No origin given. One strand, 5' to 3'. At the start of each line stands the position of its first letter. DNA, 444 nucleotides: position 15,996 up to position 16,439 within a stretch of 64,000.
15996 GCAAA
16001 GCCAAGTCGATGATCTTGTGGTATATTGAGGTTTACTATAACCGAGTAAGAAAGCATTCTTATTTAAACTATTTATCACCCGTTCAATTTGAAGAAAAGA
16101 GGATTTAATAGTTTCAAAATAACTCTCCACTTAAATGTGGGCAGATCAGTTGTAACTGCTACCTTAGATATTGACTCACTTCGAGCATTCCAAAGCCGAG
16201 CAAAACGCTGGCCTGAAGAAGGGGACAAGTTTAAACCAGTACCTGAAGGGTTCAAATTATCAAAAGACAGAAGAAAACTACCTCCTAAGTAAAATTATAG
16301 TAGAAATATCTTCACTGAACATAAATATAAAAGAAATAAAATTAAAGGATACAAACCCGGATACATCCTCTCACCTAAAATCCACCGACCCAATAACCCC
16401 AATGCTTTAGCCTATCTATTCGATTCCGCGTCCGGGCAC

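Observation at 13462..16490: Duplicated tRNA-Phe 3'-end att cores delimit a 2.9-kb degenerate islet (orphan Zn-ribbon gene plus IS3) next to the P2-like prophage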

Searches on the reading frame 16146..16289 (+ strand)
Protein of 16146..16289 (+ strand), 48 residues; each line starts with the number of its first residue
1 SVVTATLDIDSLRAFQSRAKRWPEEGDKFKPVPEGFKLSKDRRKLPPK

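Call 23: find_homologous_proteins(query=window:16146-16289:+, max_evalue=0.01)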
Query seq(48 aa) (48 aa): 9 proteins with E <= 0.01 among 9 candidates.
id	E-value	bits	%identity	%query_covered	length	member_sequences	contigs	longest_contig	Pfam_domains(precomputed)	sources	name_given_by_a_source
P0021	8.2e-20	86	83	98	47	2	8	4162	-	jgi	-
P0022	4.5e-19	84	81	98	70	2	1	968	-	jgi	jgi:hypothetical protein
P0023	2.3e-18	82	83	98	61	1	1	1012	-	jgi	jgi:hypothetical protein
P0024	4.3e-18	81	87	96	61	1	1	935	-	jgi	jgi:hypothetical protein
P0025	4.9e-18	81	83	98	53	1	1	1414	-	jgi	-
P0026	3.3e-17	78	83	96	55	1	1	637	-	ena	-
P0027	2.8e-16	75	80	96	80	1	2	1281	-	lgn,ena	-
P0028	4.1e-14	69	78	85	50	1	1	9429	-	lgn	-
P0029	1.6e-13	67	74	90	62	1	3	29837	-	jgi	-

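Call 25: find_encoding_contigs(protein=P0029, flank=10000, max_places=4)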
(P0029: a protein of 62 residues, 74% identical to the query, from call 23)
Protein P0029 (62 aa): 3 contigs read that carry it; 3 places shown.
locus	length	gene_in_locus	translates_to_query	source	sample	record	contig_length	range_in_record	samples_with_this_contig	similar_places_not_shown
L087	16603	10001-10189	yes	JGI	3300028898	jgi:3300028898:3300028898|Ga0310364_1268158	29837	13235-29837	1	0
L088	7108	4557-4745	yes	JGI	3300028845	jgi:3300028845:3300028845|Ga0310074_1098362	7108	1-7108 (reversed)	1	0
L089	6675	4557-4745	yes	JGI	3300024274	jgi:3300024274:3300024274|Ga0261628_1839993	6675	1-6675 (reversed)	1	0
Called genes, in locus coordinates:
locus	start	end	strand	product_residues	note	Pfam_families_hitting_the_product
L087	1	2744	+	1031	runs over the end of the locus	PF04313:HSDR_N, PF04851:ResIII, PF18766:SWI2_SNF2, PF22679:T1R_D3-like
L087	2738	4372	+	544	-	PF02384:N6_Mtase, PF05175:MTS (faint), PF07669:Eco57I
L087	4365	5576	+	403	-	PF01420:Methylase_S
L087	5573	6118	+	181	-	-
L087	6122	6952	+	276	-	-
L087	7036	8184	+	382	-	PF13289:SIR2_2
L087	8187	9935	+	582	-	PF01580:FtsK_SpoIIIE (faint), PF01935:DUF87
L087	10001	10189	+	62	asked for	-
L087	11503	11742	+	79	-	-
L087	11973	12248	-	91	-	-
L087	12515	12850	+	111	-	-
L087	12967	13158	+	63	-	-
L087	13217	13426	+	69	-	-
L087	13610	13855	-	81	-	-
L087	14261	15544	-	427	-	-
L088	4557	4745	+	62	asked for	-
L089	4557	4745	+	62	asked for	-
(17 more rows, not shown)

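Call 26: find_encoding_contigs(protein=P0028, flank=10000, max_places=4)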
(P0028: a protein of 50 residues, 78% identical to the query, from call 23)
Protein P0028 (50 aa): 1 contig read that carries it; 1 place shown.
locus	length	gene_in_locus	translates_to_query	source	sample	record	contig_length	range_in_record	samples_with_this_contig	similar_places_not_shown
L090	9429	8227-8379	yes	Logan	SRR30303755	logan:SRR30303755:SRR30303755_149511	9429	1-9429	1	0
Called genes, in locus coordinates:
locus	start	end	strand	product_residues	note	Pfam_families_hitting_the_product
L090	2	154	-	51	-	?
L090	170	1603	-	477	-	PF00772:DnaB, PF13481:AAA_25, PF03796:DnaB_C, PF06745:ATPase (faint)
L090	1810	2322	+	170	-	PF00436:SSB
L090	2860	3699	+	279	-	PF02086:MethyltransfD12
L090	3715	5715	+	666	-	PF01935:DUF87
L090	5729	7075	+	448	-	-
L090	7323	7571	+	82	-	-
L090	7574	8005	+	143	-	PF01850:PIN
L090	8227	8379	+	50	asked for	-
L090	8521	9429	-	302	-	?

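Call 31: find_encoding_contigs(protein=P0021, flank=10000, max_places=10)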
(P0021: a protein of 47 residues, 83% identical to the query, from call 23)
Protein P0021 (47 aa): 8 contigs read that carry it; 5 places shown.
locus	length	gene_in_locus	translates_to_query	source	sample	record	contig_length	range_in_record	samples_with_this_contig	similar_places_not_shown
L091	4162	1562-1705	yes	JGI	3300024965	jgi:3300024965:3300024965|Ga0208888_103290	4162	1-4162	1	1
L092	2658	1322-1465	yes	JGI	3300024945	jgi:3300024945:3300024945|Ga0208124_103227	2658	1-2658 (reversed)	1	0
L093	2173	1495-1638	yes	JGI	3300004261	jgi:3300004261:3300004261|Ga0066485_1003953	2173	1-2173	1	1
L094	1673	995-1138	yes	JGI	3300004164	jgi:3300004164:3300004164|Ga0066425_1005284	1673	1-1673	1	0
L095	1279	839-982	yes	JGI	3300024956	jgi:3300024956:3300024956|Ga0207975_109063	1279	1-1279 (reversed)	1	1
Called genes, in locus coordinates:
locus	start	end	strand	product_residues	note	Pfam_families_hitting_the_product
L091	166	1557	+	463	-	-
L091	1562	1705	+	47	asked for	-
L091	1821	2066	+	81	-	PF03693:ParD_antitoxin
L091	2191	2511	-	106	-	-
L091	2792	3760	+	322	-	PF03255:ACCA, PF01039:Carboxyl_trans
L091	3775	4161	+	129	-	?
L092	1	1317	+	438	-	?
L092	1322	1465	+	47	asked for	-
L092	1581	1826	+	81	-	PF03693:ParD_antitoxin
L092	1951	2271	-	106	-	-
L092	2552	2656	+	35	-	?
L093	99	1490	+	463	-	-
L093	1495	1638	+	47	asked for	-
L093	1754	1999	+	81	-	PF03693:ParD_antitoxin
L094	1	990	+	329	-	?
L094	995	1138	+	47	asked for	-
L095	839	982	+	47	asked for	-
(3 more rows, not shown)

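Call 35: search_protein_families(library=padloc, proteins=[L091:166-1554:+], max_evalue=0.01)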
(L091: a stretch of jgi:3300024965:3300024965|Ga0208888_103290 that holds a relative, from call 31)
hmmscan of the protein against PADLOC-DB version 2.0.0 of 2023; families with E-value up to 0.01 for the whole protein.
L091:166-1554:+ (463 aa): 6 families
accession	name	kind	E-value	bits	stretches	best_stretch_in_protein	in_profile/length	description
PDLC03780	RT_UG5-nitrilase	-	1.7e-115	385.5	1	2-462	491-860/907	DRT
PDLC03804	RTasNitrilase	-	5.1e-35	119.2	1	211-463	161-362/397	DRT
PDLC02995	RT_UG5-nitrilase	-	6.5e-18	62.1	1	215-461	663-910/958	-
PDLC03745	Drt1a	-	3.9e-08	29.6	1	268-463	958-1146/1176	DRT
PDLC02171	Drt1a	-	0.00045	15.8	1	392-460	1127-1195/1232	-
PDLC01989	CARF_m7--CARF_nitrilase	-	0.00056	16.6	1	277-456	238-398/457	-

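Call 36: search_protein_families(library=pfam, proteins=[L091:166-1554:+], max_evalue=1)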
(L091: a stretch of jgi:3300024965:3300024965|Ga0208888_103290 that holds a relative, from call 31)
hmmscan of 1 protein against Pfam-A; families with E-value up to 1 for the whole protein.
L091:166-1554:+ (463 aa): 0 families

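Call 37: search_protein_families(library=padloc, proteins=[window:16146-16289:+, P0027, P0022, P0029], max_evalue=10)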
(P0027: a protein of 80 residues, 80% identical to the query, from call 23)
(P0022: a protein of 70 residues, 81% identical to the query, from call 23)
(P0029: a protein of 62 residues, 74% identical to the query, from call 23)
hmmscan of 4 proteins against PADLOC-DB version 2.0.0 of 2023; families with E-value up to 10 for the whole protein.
seq(48 aa): 1 family
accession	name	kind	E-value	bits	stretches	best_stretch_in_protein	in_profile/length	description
PDLC03780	RT_UG5-nitrilase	-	1.2e-10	38.5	1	2-47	864-901/907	DRT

P0027 (80 aa): 4 families
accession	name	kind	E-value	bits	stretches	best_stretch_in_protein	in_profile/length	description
PDLC03780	RT_UG5-nitrilase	-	8.3e-31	105.2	1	2-79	833-901/907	DRT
PDLC03804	RTasNitrilase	-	2.1e-13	48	1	2-69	333-396/397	DRT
PDLC02995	RT_UG5-nitrilase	-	1e-06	25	1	2-69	884-948/958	-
PDLC03745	Drt1a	-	0.00048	16.1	1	2-65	1117-1173/1176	DRT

P0022 (70 aa): 3 families
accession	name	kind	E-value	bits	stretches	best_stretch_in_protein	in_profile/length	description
PDLC03780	RT_UG5-nitrilase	-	1.7e-21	74.4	1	1-69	842-901/907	DRT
PDLC03804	RTasNitrilase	-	2e-07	28.4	1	1-59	342-396/397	DRT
PDLC02995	RT_UG5-nitrilase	-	0.0021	14.1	1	11-59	902-948/958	-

P0029 (62 aa): 2 families
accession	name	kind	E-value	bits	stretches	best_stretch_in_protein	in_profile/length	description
PDLC03780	RT_UG5-nitrilase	-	1.5e-14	51.4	1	2-60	851-901/907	DRT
PDLC03804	RTasNitrilase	-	0.011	12.7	1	2-50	352-396/397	DRT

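Call 59: find_encoding_contigs(protein=P0025, flank=5000, max_places=4)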
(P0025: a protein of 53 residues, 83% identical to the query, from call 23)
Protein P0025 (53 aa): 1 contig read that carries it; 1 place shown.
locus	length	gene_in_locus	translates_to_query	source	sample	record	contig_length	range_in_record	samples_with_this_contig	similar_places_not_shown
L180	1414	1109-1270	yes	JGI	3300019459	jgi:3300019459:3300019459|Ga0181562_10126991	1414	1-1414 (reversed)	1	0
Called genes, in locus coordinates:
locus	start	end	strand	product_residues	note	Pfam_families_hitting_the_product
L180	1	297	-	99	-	?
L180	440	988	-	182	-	-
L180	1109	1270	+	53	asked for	-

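Call 60: find_encoding_contigs(protein=P0024, flank=5000, max_places=4)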
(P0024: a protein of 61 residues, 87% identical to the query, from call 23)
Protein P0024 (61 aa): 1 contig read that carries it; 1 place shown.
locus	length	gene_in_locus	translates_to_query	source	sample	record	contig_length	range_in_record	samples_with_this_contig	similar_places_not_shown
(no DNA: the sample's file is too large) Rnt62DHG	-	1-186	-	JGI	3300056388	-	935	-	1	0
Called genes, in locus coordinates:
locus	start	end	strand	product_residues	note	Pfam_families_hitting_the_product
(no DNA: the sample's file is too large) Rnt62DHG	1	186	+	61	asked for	?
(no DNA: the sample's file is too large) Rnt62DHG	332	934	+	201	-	?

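Call 61: find_encoding_contigs(protein=P0027, flank=5000, max_places=4)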
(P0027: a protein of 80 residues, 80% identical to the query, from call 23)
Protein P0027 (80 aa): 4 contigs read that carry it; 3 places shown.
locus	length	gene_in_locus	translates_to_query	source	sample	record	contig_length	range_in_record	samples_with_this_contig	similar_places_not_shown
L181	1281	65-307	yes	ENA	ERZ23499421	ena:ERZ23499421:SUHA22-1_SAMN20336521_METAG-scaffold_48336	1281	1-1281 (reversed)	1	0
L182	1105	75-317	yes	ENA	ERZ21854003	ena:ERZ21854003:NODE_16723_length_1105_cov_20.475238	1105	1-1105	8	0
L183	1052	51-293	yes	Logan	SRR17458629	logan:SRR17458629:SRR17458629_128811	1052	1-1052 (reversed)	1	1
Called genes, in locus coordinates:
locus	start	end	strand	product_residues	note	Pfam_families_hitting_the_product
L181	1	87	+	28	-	?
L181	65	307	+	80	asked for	-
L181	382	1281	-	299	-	?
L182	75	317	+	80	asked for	-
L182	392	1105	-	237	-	?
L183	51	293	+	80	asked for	-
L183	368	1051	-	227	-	?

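Call 72: search_protein_representatives(alignment_id=A2)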
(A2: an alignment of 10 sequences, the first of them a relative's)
Query: 10 sequences, 61 profile positions. Proteins with E-value up to 0.001 (for the whole library): 273; up to 1e-10: 58; up to 1e-30: 2. The best 150 are listed.
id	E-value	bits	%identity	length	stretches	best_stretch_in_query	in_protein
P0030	6.9e-33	128.4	-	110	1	1-61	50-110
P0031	4.8e-31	122.5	-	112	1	1-61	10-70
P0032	1.6e-30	120.8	-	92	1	2-60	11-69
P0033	1.2e-29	118.0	-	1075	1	1-61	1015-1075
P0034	7.6e-26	105.8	-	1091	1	2-61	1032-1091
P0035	1.2e-24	102.0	-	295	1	2-61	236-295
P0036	1.9e-24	101.3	-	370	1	2-59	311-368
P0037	3.6e-24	100.5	-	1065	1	2-61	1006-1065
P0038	6.9e-24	99.6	-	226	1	2-61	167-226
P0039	1.7e-22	95.1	-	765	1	1-61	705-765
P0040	2.4e-22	94.6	-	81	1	2-60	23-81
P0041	1.8e-21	91.8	-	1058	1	2-59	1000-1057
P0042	2.0e-21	91.7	-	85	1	2-61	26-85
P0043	6.1e-21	90.1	-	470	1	2-60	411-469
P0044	6.5e-21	90.0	-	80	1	7-60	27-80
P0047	3.1e-19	84.7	-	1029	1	1-57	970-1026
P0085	3.0e-11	59.1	-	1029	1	2-59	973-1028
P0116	7.3e-08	48.2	-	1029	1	2-61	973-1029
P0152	1.7e-06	43.9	-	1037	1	2-59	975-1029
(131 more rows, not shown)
